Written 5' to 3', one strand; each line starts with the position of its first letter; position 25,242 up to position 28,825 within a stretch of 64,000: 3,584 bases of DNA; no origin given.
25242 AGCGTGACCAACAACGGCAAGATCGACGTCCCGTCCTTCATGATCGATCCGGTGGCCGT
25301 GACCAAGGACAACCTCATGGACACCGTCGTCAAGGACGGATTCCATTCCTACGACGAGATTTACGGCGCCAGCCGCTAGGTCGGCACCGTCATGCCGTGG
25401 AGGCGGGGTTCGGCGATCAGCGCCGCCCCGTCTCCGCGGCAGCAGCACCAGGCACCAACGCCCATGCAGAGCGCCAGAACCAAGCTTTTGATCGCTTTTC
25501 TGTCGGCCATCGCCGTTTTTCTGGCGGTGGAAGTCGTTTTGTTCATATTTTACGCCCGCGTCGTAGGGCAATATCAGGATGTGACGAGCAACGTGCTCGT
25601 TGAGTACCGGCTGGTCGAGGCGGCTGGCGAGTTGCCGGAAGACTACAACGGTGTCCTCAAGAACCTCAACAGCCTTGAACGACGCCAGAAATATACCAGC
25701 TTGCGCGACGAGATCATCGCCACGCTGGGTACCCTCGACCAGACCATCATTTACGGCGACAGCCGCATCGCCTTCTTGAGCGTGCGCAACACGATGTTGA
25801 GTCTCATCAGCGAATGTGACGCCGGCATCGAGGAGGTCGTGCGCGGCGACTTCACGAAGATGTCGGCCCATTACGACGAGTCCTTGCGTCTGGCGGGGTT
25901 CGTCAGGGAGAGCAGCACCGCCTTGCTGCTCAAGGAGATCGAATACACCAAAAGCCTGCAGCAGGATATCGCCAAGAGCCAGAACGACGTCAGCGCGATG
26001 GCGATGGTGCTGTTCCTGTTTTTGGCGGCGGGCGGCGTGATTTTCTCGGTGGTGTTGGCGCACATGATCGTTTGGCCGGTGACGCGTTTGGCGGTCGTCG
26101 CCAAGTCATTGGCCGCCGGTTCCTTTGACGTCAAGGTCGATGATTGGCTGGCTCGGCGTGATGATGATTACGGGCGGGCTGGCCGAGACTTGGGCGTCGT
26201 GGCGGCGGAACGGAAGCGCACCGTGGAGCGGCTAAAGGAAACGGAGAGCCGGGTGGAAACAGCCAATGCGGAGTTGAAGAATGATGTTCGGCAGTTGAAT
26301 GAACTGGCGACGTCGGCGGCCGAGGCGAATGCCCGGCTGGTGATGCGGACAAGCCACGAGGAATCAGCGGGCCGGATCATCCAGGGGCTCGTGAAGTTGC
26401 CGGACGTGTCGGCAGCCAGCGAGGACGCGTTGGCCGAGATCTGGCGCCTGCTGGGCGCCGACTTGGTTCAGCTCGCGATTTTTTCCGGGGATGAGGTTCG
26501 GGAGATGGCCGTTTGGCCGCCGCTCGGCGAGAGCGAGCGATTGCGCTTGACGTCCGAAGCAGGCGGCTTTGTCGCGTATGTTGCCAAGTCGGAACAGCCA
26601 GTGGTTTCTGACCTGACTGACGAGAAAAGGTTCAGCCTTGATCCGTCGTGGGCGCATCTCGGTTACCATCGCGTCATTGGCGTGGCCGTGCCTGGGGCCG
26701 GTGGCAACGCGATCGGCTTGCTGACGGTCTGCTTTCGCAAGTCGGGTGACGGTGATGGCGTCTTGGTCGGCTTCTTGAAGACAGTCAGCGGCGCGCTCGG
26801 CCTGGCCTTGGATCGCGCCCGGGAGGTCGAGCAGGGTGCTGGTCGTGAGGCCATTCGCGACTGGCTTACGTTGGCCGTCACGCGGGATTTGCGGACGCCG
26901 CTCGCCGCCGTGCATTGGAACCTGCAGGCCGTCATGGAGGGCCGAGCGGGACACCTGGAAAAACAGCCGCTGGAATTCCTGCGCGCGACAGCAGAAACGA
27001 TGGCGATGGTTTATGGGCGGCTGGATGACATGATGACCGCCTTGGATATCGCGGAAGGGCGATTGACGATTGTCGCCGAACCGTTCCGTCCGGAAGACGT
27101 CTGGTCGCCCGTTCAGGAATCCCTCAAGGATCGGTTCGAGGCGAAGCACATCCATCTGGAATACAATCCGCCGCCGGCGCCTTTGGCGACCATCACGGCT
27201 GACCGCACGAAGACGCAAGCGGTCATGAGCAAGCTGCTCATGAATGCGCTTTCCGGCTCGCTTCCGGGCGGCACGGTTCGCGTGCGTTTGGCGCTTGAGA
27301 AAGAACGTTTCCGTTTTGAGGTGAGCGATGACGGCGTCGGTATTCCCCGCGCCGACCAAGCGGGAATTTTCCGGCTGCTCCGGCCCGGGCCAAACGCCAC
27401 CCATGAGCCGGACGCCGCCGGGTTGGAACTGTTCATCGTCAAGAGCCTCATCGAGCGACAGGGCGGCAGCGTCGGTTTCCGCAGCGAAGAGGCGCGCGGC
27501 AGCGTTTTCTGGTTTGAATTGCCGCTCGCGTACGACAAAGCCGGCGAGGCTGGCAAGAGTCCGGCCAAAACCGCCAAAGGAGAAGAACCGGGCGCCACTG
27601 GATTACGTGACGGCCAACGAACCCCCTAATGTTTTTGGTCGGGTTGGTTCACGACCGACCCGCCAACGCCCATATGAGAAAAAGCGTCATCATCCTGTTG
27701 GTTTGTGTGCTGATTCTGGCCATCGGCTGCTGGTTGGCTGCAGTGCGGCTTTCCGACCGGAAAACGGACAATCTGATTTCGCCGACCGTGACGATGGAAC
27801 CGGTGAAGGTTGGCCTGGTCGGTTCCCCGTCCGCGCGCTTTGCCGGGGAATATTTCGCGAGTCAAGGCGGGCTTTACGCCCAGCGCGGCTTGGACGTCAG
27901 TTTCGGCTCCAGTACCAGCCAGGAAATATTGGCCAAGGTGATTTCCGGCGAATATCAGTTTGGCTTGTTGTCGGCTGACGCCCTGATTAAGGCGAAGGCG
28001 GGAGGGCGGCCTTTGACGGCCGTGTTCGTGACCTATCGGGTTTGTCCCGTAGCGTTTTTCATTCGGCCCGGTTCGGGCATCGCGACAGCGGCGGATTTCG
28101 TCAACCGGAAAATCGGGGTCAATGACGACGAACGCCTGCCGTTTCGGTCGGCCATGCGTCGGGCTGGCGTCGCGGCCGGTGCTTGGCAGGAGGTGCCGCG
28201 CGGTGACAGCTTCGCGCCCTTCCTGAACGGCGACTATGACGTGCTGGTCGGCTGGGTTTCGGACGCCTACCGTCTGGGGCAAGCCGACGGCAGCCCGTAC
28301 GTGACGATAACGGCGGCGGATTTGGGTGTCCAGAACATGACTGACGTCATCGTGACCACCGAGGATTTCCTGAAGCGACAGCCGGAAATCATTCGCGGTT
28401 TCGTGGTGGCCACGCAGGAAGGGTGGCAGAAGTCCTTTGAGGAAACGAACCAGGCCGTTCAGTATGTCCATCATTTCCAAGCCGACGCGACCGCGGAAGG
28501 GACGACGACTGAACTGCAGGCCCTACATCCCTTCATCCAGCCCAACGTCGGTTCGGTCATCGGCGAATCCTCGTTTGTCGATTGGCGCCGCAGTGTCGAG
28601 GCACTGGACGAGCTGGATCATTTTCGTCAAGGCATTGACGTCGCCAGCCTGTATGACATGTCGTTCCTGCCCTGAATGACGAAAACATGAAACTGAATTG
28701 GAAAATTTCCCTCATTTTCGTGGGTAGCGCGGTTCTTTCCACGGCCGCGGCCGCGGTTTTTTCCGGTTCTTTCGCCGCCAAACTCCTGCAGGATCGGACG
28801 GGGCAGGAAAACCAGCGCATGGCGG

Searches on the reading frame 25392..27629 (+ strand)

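Call 28: search_protein_families(library=pfam, proteins=[window:25392-27629:+], max_evalue=0.0001)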
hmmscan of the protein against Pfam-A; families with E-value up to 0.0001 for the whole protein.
window:25392-27629:+ (745 aa): 2 families
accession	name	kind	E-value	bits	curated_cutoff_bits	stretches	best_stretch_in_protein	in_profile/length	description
PF02518.31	HATPase_c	-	4.7e-17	62.9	26.4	1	604-713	2-110/111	Histidine kinase-, DNA gyrase B-, and HSP90-like ATPase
PF13185.12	GAF_2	-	1.6e-05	25.6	28.6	1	339-474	4-136/136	GAF domain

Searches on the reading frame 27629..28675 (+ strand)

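Call 28: search_protein_families(library=pfam, proteins=[window:27629-28675:+], max_evalue=0.0001)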
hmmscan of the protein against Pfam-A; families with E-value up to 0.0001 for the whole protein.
window:27629-28675:+ (348 aa): 1 family
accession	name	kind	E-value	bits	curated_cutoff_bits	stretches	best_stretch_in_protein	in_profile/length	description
PF09084.16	NMT1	-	4.9e-29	102.2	20.5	1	70-274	3-214/216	NMT1/THI5 like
